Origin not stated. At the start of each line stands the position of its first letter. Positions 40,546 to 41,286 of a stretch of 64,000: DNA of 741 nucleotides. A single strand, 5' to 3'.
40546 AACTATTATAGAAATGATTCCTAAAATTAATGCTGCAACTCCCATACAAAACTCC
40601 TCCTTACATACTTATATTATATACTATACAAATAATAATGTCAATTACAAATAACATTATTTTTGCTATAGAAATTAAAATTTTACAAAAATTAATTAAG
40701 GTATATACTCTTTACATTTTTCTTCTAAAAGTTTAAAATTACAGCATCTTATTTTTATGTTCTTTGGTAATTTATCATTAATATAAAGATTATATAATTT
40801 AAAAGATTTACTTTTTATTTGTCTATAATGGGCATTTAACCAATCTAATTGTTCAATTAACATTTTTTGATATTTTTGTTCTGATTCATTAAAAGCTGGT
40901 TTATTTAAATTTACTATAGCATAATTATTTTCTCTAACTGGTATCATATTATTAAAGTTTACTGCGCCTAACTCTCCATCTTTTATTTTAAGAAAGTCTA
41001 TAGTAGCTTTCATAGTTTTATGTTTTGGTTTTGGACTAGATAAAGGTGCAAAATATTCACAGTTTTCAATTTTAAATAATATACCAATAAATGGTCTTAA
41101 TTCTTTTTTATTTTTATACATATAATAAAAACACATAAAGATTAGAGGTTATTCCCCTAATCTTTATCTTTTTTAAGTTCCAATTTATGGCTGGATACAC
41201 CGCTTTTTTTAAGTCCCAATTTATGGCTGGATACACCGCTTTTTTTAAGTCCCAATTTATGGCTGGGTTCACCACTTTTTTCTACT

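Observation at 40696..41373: Compact type III toxin-antitoxin locus: promoter, 3 x 36-nt RNA repeats, hairpin, short ToxN/AbiQ-like toxin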

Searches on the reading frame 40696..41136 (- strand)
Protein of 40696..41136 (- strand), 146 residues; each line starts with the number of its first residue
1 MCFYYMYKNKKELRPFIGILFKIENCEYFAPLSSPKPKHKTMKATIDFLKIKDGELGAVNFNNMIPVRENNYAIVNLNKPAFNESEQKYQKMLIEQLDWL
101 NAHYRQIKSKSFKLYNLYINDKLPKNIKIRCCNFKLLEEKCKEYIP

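Call 4: search_protein_families(library=pfam, proteins=[window:40696-41136:-], max_evalue=1)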
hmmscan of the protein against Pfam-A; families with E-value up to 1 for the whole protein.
window:40696-41136:- (146 aa): 1 family
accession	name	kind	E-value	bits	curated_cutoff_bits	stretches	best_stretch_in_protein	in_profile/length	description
PF13958.12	ToxN_toxin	-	1.5e-38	132.9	25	1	8-144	25-159/159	Toxin ToxN, type III toxin-antitoxin system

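Call 5: search_protein_families(library=padloc, proteins=[window:40696-41136:-], max_evalue=1)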
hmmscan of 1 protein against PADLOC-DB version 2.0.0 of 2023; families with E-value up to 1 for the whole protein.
window:40696-41136:- (146 aa): 1 family
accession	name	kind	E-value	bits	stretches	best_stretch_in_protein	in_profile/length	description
PDLC02352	AbiQ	-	6.1e-31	105.9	1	7-145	22-158/160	AbiQ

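Call 7: search_solved_structures(query=window:40696-41136:-, max_evalue=1, show_alignments=4)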
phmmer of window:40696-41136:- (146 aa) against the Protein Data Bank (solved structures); distinct sequences matched with E-value up to 1: 4.
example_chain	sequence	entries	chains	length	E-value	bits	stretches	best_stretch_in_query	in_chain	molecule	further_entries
2xd0_A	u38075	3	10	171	5.8e-15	59.2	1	14-144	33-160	TOXN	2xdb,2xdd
4ato_A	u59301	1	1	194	1.4e-13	54.7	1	8-144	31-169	TOXN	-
7d8o_A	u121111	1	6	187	1.1e-12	51.8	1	14-143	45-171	Type III toxin-antitoxin system ToxN/AbiQ family toxin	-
4glk_A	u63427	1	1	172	0.00052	23.6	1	4-144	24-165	AbiQ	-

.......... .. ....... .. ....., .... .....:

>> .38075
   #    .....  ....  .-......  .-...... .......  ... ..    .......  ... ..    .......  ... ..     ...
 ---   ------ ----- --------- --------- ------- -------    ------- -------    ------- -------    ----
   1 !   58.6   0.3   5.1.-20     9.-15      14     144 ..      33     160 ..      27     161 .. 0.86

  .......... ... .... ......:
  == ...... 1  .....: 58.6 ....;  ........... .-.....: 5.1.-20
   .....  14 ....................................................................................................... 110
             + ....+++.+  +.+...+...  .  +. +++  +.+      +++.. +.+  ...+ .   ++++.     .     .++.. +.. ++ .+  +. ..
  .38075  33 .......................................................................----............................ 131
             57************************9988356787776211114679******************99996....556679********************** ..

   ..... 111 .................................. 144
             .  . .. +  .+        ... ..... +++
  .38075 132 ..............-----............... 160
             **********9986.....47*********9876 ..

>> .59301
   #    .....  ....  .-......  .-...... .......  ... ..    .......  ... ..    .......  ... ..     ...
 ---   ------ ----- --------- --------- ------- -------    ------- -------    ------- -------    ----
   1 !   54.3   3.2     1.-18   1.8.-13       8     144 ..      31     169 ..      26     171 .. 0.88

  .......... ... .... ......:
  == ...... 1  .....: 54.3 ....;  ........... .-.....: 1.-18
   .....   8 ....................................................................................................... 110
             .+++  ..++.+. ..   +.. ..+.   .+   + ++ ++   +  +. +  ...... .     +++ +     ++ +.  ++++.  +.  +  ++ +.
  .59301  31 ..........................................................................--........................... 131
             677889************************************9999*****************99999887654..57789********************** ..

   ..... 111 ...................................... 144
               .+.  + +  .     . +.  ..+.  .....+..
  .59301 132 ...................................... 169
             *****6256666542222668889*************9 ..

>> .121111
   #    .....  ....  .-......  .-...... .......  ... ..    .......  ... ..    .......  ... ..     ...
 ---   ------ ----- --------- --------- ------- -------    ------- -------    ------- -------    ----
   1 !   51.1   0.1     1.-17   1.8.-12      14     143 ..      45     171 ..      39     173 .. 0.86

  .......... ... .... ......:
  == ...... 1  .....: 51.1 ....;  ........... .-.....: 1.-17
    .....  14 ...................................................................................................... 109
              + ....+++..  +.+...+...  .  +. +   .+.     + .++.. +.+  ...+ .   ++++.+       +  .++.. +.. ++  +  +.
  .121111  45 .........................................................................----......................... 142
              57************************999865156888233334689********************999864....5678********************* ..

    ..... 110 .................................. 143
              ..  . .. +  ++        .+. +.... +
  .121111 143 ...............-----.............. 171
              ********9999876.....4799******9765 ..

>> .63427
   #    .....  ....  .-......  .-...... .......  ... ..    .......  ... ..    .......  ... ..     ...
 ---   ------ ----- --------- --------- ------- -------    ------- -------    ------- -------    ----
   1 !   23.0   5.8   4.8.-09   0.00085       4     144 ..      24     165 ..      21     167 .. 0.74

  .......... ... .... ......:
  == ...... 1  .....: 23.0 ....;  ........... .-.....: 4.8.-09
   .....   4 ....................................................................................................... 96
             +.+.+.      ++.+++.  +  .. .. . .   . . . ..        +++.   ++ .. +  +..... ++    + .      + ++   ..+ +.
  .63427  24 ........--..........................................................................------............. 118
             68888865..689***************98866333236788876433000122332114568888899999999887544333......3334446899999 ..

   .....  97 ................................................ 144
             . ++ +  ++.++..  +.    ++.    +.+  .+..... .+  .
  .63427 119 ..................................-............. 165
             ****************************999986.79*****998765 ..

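Call 9: find_homologous_proteins(query=window:40696-41136:-)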
Query window:40696-41136:- (146 aa): 2501 proteins with E <= 0.001 among 2520 candidates; the best 120 are listed.
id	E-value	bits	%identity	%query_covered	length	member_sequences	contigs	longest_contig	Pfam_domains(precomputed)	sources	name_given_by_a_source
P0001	7.2e-91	320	99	100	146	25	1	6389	PF13958.13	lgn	-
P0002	2.9e-90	318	99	100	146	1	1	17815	PF13958.13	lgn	-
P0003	5.1e-90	317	99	100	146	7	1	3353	PF13958.13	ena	-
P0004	8.0e-90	317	99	100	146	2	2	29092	PF13958.13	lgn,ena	-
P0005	1.7e-89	316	98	100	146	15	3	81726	PF13958.13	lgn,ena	-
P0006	3.5e-89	315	99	99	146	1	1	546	PF13958.13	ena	-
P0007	1.0e-86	307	100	95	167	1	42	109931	PF13958.13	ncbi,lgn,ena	-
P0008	1.1e-86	306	100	95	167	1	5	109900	PF13958.13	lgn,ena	-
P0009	1.2e-86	306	100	95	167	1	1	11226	PF13958.13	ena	-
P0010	1.2e-86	306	100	95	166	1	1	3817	PF13958.13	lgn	-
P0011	9.5e-85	300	98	95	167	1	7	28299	PF13958.13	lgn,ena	-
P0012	2.8e-84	299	97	95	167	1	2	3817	PF13958.13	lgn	-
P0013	1.9e-83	296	97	95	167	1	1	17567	PF13958.13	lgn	-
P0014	1.0e-82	294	93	99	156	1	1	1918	PF13958.13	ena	-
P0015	2.0e-80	286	92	95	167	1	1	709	PF13958.13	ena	-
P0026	2.5e-62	227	73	97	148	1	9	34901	PF13958.13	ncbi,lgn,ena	-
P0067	3.5e-60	221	74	94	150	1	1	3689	PF13958.13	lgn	-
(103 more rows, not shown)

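Call 11: find_encoding_contigs(protein=P0007, flank=3000, max_places=5)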
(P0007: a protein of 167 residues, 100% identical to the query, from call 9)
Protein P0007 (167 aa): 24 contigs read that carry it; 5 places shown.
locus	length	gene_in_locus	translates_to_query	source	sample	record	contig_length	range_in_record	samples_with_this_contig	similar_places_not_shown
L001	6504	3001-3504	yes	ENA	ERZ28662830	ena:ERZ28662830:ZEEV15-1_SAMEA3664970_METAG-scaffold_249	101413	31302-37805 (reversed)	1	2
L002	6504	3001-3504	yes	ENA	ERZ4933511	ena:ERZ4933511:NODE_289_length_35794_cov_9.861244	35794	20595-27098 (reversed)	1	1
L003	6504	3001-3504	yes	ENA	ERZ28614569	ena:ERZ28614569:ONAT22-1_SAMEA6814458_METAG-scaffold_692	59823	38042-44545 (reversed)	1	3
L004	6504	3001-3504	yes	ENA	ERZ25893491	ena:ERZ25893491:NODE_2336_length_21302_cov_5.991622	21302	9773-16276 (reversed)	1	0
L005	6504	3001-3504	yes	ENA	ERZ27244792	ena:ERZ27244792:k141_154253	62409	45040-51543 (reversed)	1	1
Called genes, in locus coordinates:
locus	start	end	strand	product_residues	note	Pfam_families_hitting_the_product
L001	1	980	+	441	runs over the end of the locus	PF00009:GTP_EFTU, PF01926:MMR_HSR1, PF02421:FeoB_N, PF04548:AIG1 (weak), PF00009:GTP_EFTU, PF01926:MMR_HSR1, PF02421:FeoB_N, PF14714:KH_dom-like, +6 more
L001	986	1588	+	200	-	PF02660:G3P_acyltransf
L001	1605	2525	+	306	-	PF01368:DHH, PF02833:DHHA2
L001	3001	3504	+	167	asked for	PF13958:ToxN_toxin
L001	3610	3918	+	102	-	PF13828:DUF4190 (faint)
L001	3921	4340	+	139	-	-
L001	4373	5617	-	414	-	-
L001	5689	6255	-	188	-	PF02659:Mntp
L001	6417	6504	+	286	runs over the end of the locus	PF01734:Patatin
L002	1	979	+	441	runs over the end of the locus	PF00009:GTP_EFTU, PF01926:MMR_HSR1, PF02421:FeoB_N, PF04548:AIG1 (weak), PF00009:GTP_EFTU, PF01926:MMR_HSR1, PF02421:FeoB_N, PF14714:KH_dom-like, +6 more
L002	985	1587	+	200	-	PF02660:G3P_acyltransf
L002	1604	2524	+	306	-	PF01368:DHH, PF02833:DHHA2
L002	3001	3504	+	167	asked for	PF13958:ToxN_toxin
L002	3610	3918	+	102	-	PF13828:DUF4190 (faint)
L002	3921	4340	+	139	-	-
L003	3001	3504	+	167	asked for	PF13958:ToxN_toxin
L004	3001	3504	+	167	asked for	PF13958:ToxN_toxin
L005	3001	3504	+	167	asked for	PF13958:ToxN_toxin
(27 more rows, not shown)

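Call 12: find_encoding_contigs(protein=P0005, flank=3000, max_places=4)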
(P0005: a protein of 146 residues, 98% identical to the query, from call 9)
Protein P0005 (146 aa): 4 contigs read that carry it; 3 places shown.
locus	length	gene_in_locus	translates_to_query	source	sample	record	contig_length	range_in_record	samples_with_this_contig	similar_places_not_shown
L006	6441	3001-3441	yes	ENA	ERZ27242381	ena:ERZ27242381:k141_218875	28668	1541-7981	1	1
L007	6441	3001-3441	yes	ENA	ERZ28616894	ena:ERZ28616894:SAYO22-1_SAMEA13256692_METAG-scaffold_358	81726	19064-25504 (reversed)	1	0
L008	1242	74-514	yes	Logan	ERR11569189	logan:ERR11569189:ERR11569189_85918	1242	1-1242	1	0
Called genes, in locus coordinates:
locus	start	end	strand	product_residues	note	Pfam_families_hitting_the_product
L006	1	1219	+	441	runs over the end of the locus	PF00009:GTP_EFTU, PF01926:MMR_HSR1, PF02421:FeoB_N, PF04548:AIG1 (weak), PF00009:GTP_EFTU, PF01926:MMR_HSR1, PF02421:FeoB_N, PF14714:KH_dom-like, +6 more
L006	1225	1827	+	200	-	PF02660:G3P_acyltransf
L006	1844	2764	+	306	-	PF01368:DHH, PF02833:DHHA2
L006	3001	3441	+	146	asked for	PF13958:ToxN_toxin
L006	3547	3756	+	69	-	PF13828:DUF4190 (faint)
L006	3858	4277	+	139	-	-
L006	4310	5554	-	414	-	-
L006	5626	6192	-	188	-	PF02659:Mntp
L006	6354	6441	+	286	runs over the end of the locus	PF01734:Patatin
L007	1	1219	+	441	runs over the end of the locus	PF00009:GTP_EFTU, PF01926:MMR_HSR1, PF02421:FeoB_N, PF04548:AIG1 (weak), PF00009:GTP_EFTU, PF01926:MMR_HSR1, PF02421:FeoB_N, PF14714:KH_dom-like, +6 more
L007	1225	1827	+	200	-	PF02660:G3P_acyltransf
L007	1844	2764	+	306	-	PF01368:DHH, PF02833:DHHA2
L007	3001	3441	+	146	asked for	PF13958:ToxN_toxin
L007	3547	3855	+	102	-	PF13828:DUF4190 (faint)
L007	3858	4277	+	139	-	-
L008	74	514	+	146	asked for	PF13958:ToxN_toxin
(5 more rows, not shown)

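Call 20: find_related_loci(query=A1, collection=genome_contigs, flank=1500)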
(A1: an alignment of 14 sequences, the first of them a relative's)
Query A1 (167 aa) in genome_contigs; peptide patterns used: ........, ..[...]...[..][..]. (x = any residue, [..] = any of these).
503 stretches matched a pattern; 484 encode a relative of the query (tblastn E <= 1e-3); the best 80 are kept; 80 distinct loci.
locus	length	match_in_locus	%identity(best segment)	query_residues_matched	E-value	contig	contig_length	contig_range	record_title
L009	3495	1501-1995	81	1-165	2e-87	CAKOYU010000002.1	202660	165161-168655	MAG: uncultured Clostridia bacterium isolate REFINED_METABAT215_TOP10_CONTIGS_1500_ASSEMBLY_K77_MERGED__Hadza_MoBio_hadz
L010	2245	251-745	77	1-165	1e-85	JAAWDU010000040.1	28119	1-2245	MAG: Clostridia bacterium isolate ABMPRH_56_1 k141_949653, whole genome shotgun sequence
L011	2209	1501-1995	76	1-165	8e-85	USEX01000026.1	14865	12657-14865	uncultured Clostridium sp. isolate UMGS1650 genome assembly, contig: NODE_130_length_14865_cov_6.72093, whole genome sho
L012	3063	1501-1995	76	1-165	6e-84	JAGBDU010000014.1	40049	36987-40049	MAG: Clostridia bacterium isolate RGIG9027 Water_deer_Rectum-4__c1472, whole genome shotgun sequence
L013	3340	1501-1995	77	1-165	2e-83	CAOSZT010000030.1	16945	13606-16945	MAG TPA_asm: uncultured Clostridia bacterium isolate MGBC107341 genome assembly, contig: MGBC107341.30, whole genome sho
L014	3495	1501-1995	77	1-165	4e-83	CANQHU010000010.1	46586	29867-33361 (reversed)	MAG: uncultured Clostridia bacterium isolate Lapin-028__bin95 genome assembly, contig: Lapin-028__NODE_755_length_46586_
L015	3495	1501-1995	77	1-165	4e-83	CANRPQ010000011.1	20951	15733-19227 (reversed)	MAG: uncultured Clostridia bacterium isolate Lapin-017__bin58 genome assembly, contig: Lapin-017__NODE_1348_length_20951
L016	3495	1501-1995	76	1-165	4e-83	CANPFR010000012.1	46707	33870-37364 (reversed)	MAG TPA_asm: uncultured Clostridia bacterium isolate SRR15730533_bin.19_metawrap_v1.3_MAG genome assembly, contig: NODE.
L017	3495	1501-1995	77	1-165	5e-83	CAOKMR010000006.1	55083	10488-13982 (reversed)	MAG TPA_asm: uncultured Clostridiaceae bacterium isolate SRR17684645_bin.3_metawrap_v1.3_MAG genome assembly, contig: NO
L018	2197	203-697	76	1-165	2e-83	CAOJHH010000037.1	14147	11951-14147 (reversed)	MAG TPA_asm: uncultured Clostridium sp. isolate SRR17684647_bin.20_metawrap_v1.3_MAG genome assembly, contig: NODE.4881_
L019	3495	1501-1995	76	1-165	1e-82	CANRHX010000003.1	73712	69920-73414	MAG: uncultured Clostridia bacterium isolate Lapin-022__bin99 genome assembly, contig: Lapin-022__NODE_326_length_73712_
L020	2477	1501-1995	76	1-165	5e-83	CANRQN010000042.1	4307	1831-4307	MAG TPA_asm: uncultured Clostridium sp. isolate SRR15730537_bin.29_metawrap_v1.3_MAG genome assembly, contig: NODE.8835_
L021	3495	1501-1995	76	1-165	9e-83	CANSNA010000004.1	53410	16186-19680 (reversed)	MAG TPA_asm: uncultured Clostridium sp. isolate SRR15510242_bin.17_metawrap_v1.3_MAG genome assembly, contig: NODE.534_l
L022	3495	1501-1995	76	1-165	1e-82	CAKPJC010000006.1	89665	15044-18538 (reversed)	MAG: uncultured Clostridia bacterium isolate REFINED_METABAT215_TOP10_CONTIGS_1500_ASSEMBLY_K77_MERGED__Hadza_MoBio_hadz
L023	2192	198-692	76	1-165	4e-83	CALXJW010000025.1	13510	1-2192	MAG: uncultured Clostridia bacterium isolate BRZ_FD__bin6 genome assembly, contig: BRZ_FD__NODE_5749_length_13510_cov_4.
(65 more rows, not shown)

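Call 24: find_encoding_contigs(protein=P0001, flank=3000, max_places=3)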
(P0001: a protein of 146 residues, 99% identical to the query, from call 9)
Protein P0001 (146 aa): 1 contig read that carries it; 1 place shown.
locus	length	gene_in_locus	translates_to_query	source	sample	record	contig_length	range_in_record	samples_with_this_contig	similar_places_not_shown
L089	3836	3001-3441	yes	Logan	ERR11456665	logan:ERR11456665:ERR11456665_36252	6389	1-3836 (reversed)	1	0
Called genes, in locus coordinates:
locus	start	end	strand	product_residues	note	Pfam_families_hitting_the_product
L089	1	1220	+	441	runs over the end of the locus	PF00009:GTP_EFTU, PF01926:MMR_HSR1, PF02421:FeoB_N, PF04548:AIG1 (weak), PF00009:GTP_EFTU, PF01926:MMR_HSR1, PF02421:FeoB_N, PF14714:KH_dom-like, +6 more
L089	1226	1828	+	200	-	PF02660:G3P_acyltransf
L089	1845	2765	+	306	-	PF01368:DHH, PF02833:DHHA2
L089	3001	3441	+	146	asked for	PF13958:ToxN_toxin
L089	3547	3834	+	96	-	?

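Call 25: find_encoding_contigs(protein=P0004, flank=3000, max_places=3)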
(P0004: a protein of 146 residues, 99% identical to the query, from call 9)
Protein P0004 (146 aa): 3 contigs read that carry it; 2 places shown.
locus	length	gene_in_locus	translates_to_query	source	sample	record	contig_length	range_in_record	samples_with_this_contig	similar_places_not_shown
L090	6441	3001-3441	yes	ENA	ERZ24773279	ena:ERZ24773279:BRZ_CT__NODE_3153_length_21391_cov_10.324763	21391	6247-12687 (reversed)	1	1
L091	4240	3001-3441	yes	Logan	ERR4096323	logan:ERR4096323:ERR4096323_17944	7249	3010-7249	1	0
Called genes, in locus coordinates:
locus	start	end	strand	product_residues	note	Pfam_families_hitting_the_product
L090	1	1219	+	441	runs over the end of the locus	PF00009:GTP_EFTU, PF01926:MMR_HSR1, PF02421:FeoB_N, PF04548:AIG1 (weak), PF00009:GTP_EFTU, PF01926:MMR_HSR1, PF02421:FeoB_N, PF14714:KH_dom-like, +6 more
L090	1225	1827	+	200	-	PF02660:G3P_acyltransf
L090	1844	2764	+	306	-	PF01368:DHH, PF02833:DHHA2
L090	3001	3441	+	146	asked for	PF13958:ToxN_toxin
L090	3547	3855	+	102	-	PF13828:DUF4190 (faint)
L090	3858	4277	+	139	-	-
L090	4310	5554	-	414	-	-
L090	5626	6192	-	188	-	PF02659:Mntp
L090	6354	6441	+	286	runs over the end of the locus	PF01734:Patatin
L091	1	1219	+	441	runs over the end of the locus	PF00009:GTP_EFTU, PF01926:MMR_HSR1, PF02421:FeoB_N, PF04548:AIG1 (weak), PF00009:GTP_EFTU, PF01926:MMR_HSR1, PF02421:FeoB_N, PF14714:KH_dom-like, +6 more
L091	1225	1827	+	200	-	PF02660:G3P_acyltransf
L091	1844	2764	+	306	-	PF01368:DHH, PF02833:DHHA2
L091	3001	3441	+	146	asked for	PF13958:ToxN_toxin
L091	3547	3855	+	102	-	PF13828:DUF4190 (faint)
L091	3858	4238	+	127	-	?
